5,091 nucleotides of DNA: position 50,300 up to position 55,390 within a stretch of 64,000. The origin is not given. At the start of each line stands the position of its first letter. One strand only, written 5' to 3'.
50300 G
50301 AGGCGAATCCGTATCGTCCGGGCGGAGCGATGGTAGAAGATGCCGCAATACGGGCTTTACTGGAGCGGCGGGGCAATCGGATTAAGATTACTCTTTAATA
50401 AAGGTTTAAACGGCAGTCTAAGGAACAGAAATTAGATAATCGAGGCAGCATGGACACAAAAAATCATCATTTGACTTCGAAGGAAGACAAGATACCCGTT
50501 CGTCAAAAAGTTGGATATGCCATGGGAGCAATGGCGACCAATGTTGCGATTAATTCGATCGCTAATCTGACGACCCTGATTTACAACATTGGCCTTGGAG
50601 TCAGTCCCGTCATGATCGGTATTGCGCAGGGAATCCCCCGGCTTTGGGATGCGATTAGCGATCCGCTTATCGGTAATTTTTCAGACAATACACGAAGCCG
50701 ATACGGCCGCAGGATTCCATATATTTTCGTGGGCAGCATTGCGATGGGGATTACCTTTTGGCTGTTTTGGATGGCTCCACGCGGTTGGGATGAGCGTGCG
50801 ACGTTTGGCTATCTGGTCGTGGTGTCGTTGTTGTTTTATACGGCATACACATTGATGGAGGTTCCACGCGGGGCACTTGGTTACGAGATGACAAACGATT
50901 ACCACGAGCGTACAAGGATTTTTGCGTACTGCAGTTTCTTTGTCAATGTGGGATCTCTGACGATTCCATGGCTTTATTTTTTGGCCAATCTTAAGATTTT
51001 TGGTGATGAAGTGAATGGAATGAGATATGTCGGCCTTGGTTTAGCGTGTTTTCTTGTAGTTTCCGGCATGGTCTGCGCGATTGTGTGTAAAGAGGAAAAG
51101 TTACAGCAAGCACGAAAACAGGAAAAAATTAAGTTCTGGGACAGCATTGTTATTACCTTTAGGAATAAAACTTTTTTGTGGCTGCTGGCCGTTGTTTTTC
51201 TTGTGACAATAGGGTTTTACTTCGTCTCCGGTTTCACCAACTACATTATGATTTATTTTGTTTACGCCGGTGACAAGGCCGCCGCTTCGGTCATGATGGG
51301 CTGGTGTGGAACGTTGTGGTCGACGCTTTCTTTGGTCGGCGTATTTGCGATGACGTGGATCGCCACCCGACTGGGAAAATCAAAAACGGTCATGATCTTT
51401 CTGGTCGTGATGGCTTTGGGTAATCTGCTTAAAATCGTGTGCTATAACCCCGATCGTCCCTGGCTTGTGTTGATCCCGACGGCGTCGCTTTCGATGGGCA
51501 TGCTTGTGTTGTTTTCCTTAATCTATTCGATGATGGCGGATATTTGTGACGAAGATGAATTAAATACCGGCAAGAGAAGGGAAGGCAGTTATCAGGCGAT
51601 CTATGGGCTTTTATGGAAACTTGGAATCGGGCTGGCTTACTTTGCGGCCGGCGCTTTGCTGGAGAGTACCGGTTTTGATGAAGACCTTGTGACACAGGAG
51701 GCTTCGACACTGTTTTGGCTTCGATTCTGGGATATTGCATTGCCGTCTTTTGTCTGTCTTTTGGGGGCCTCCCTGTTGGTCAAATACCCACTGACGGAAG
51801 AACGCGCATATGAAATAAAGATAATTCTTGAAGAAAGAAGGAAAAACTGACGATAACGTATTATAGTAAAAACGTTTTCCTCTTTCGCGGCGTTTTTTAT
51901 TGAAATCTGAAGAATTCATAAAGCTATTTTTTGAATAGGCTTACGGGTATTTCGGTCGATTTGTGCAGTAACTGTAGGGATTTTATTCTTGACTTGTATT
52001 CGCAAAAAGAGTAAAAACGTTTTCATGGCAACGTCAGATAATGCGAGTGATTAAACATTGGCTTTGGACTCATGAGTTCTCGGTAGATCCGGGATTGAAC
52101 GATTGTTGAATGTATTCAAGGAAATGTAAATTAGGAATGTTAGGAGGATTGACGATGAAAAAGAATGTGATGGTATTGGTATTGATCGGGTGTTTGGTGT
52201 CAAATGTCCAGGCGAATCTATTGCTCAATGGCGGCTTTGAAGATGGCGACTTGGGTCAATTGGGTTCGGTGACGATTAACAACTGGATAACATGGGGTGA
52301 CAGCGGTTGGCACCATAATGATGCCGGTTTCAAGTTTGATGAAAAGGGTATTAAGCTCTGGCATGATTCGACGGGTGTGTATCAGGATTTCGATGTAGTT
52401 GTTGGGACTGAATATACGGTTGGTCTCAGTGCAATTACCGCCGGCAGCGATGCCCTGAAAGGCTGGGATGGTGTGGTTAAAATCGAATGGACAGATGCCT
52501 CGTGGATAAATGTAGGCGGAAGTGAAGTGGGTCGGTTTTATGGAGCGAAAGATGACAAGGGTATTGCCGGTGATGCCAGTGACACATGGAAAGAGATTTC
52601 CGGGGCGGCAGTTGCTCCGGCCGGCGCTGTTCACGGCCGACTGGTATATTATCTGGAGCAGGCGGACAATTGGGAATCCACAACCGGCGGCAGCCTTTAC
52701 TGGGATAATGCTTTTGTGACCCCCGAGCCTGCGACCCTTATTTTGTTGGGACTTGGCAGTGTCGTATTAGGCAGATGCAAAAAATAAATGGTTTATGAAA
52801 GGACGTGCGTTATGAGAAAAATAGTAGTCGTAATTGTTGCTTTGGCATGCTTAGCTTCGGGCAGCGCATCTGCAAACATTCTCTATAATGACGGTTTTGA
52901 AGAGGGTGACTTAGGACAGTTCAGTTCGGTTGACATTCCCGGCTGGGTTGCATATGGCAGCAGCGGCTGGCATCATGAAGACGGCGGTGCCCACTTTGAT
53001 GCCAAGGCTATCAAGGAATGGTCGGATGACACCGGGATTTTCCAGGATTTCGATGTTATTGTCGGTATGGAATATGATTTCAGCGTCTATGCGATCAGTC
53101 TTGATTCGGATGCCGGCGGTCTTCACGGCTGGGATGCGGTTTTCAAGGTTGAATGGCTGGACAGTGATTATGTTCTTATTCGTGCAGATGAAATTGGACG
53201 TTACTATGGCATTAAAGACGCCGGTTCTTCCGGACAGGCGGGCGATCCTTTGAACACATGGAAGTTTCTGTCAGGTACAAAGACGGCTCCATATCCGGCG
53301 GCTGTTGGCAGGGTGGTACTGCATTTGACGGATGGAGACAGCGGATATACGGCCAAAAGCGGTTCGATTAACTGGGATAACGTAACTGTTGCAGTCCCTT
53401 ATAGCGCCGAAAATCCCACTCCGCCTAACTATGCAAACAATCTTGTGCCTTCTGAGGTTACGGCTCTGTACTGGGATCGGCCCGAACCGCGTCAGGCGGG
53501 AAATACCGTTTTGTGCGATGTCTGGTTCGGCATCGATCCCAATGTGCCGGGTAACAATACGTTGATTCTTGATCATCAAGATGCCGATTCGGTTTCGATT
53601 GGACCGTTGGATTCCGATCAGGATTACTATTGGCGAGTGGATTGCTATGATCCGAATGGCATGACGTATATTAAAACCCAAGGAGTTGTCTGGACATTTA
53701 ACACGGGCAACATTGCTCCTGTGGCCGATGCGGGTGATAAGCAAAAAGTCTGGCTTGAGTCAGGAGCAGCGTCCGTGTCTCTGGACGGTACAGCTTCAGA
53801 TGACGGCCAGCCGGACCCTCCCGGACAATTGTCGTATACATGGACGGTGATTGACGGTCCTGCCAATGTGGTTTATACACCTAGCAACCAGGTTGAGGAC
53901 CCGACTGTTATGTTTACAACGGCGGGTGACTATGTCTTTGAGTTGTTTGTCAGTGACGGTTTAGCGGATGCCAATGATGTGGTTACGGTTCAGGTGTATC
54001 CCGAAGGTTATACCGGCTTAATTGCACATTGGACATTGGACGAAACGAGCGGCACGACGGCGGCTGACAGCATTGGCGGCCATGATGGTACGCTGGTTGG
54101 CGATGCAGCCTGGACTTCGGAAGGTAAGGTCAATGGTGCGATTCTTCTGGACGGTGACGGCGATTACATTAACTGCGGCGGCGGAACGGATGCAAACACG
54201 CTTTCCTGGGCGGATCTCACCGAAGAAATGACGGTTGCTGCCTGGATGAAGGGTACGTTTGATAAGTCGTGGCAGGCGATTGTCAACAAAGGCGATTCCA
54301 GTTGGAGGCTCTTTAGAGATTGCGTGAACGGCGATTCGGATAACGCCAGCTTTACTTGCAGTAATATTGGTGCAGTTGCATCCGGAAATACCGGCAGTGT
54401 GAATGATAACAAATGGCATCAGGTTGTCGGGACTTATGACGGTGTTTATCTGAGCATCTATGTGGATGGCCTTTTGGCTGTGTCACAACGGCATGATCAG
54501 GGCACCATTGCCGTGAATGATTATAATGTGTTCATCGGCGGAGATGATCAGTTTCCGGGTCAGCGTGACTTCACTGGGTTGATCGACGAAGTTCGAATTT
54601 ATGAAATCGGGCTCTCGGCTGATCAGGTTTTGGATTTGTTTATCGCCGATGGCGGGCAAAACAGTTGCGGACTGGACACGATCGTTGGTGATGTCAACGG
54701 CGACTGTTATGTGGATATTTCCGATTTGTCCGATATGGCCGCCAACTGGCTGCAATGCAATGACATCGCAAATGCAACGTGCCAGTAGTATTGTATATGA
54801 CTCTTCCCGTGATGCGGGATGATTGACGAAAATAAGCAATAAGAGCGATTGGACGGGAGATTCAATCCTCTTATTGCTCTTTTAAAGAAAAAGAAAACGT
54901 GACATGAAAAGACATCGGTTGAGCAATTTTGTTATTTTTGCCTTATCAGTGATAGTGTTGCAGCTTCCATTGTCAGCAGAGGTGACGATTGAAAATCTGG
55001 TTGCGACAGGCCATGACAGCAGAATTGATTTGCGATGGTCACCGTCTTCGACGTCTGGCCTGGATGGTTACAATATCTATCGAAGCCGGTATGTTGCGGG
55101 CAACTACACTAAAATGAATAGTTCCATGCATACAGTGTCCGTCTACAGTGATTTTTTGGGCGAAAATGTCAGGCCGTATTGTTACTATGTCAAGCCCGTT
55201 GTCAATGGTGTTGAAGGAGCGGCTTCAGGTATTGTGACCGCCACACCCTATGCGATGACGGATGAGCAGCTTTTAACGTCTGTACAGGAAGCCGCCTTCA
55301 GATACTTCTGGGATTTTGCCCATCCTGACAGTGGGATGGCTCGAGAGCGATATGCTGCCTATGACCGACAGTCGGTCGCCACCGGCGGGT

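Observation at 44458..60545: Possible beta-1,2-glucan (sophoro-oligosaccharide) utilisation system: multiple secreted DUF3131/GH144-like enzymes, PA14 modules, GPH symporter and a ~1130-aa cytoplasmic phosphorylase-like protein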

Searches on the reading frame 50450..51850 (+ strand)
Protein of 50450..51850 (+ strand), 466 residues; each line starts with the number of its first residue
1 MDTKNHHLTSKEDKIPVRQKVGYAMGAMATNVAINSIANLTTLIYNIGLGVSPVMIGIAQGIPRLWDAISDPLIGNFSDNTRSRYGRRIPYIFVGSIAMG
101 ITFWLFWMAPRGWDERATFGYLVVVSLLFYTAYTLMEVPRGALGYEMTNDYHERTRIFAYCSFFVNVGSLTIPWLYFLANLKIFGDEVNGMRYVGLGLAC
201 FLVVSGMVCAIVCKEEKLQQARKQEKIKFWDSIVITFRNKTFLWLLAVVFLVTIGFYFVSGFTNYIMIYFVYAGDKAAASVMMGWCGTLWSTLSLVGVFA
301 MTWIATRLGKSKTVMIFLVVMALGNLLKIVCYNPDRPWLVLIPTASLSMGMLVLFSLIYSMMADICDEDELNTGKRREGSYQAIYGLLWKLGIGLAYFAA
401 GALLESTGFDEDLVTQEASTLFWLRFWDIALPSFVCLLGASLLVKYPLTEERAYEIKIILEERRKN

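Call 3: search_protein_families(library=pfam, proteins=[window:50450-51850:+], max_evalue=0.01)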
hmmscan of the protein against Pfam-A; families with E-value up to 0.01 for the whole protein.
window:50450-51850:+ (466 aa): 3 families
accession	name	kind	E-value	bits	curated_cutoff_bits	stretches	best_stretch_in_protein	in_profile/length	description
PF13347.12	MFS_2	-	1.9e-74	251.2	27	1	22-450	1-427/427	MFS/sugar transport protein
PF07690.21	MFS_1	-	2.1e-27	96.4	33.4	2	36-396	13-346/347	Major Facilitator Superfamily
PF12832.13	MFS_1_like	-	1.2e-09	38.1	25.2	1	49-405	29-363/373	MFS_1 like family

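Call 33: search_protein_families(library=ncbifam, proteins=[window:50450-51850:+], max_evalue=0.01)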
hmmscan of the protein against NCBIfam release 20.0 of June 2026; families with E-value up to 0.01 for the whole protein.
window:50450-51850:+ (466 aa): 6 families
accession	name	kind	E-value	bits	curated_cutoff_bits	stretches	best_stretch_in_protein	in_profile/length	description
TIGR00792.1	gph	subfamily_domain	2.7e-57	194.4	231.35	1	20-463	1-437/437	glycoside-pentoside-hexuronide (GPH):cation symporter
NF007749.0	PRK10429.1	equivalog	1.1e-44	153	456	1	14-465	2-452/473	melibiose:sodium transporter MelB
NF007353.0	PRK09848.1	equivalog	8.5e-34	117.1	528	1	15-465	5-446/457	glucuronide transporter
NF007237.0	PRK09669.1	subfamily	3.5e-32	111.6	610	1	14-464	5-446/461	putative symporter YagG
NF008526.0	PRK11462.1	equivalog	1.1e-20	73.9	836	1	11-446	2-427/460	glycoside-pentoside-hexuronide family transporter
TIGR01301.1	GPH_sucrose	subfamily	0.00011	21.2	511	1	69-105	54-90/476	sucrose/proton symporter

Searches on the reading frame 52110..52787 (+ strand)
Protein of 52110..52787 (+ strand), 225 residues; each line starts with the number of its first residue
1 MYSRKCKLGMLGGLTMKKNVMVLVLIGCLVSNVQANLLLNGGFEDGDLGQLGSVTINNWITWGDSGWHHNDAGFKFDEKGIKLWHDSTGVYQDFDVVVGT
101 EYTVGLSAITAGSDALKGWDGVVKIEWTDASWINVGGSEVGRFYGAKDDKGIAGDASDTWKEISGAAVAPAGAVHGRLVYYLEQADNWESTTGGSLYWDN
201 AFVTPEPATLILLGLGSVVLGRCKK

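Call 3: search_protein_families(library=pfam, proteins=[window:52110-52787:+], max_evalue=0.01)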
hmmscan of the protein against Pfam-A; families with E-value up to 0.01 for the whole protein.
window:52110-52787:+ (225 aa): 1 family
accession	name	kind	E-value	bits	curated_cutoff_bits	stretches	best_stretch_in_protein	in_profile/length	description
PF07589.16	PEP-CTERM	-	6.1e-05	23.4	20.7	1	204-225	2-24/24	PEP-CTERM motif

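Call 33: search_protein_families(library=ncbifam, proteins=[window:52110-52787:+], max_evalue=0.01)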
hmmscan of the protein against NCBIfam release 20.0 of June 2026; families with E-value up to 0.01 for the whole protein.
window:52110-52787:+ (225 aa): 2 families
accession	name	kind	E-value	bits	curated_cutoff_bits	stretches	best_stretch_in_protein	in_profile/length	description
NF033554.9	floc_PepA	equivalog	0.00037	20.4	80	1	70-219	111-252/261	flocculation-associated PEP-CTERM protein PepA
TIGR02595.1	PEP_CTERM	domain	0.0011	19.7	16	1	204-225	1-22/24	PEP-CTERM sorting domain-containing protein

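Call 67: search_protein_families(library=pfam, proteins=[window:52110-52787:+], max_evalue=1)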
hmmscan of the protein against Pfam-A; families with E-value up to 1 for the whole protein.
window:52110-52787:+ (225 aa): 1 family
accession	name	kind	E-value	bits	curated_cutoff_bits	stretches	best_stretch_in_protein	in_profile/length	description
PF07589.16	PEP-CTERM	-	6.1e-05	23.4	20.7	1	204-225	2-24/24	PEP-CTERM motif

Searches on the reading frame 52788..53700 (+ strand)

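Call 67: search_protein_families(library=pfam, proteins=[window:52788-53700:+], max_evalue=1)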
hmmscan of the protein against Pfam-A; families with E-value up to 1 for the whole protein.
window:52788-53700:+ (304 aa): 2 families
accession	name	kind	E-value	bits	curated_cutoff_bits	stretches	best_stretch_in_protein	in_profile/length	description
PF02018.23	CBM_4_9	-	0.0082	17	25.9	1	29-103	1-72/136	Carbohydrate binding domain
PF25788.1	Ig_Rha78A_N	-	0.2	12.4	27.4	1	272-292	69-89/105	Rha78A-like, N-terminal immunoglobulin domain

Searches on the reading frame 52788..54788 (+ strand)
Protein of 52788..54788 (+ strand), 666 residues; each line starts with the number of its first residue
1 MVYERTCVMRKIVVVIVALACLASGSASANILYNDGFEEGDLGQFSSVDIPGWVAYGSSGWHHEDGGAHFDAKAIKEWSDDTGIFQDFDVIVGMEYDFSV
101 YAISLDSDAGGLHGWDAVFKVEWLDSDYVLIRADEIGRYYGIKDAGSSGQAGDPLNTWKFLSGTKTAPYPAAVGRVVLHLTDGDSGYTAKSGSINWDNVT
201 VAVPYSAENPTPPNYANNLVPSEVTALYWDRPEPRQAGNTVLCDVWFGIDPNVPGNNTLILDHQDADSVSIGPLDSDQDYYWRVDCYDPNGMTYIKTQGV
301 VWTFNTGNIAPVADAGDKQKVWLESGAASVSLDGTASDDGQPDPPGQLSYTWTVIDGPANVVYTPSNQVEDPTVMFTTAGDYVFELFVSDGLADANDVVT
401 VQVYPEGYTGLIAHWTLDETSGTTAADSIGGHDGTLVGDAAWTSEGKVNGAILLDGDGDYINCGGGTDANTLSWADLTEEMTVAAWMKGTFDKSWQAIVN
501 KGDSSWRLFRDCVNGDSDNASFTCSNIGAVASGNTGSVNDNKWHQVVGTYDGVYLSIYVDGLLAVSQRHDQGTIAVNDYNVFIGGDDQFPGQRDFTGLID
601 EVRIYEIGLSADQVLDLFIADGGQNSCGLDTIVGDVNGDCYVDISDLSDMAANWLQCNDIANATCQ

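Call 3: search_protein_families(library=pfam, proteins=[window:52788-54788:+], max_evalue=0.01)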
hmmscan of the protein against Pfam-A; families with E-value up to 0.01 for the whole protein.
window:52788-54788:+ (666 aa): 5 families
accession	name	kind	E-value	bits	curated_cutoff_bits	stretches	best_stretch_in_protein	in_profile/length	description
PF13385.13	Laminin_G_3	-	7.8e-23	81.7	27.6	1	465-614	2-150/151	Concanavalin A-like lectin/glucanases superfamily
PF22352.2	K319L-like_PKD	-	1.1e-09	38.6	27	1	316-403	2-84/84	K319L-like, PKD domain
PF02210.31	Laminin_G_2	-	1e-05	26.4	22.9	1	528-604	40-123/126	Laminin G domain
PF18911.6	PKD_4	-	3.3e-05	24.3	27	1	308-402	1-84/85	PKD domain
PF00801.26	PKD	-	0.0025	18.2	23.5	1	346-403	28-80/80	PKD domain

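Call 33: search_protein_families(library=ncbifam, proteins=[window:52788-54788:+], max_evalue=0.01)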
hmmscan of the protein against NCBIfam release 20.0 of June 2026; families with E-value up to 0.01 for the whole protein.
window:52788-54788:+ (666 aa): 1 family
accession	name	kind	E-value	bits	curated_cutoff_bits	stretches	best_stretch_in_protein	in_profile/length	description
NF052521.1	TafC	equivalog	7.2e-09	35.2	410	1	412-620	149-362/373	TafC family fimbrial protein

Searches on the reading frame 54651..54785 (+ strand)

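Call 67: search_protein_families(library=pfam, proteins=[window:54651-54785:+], max_evalue=1)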
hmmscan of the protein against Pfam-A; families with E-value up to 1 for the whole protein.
seq(45 aa): 1 family
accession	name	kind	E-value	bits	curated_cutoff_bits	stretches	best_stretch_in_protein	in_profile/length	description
PF00404.24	Dockerin_1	-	0.035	14.7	22.9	1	13-34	2-23/57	Dockerin type I domain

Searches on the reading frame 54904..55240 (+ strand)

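Call 67: search_protein_families(library=pfam, proteins=[window:54904-55240:+], max_evalue=1)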
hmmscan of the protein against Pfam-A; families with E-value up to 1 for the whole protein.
window:54904-55240:+ (112 aa): 2 families
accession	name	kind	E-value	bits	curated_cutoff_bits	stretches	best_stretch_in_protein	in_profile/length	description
PF00041.27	fn3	-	0.1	13.3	25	1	31-75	5-47/84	Fibronectin type III domain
PF18370.7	RGI_lyase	-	0.14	13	27.8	1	53-109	33-81/86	Rhamnogalacturonan I lyases beta-sheet domain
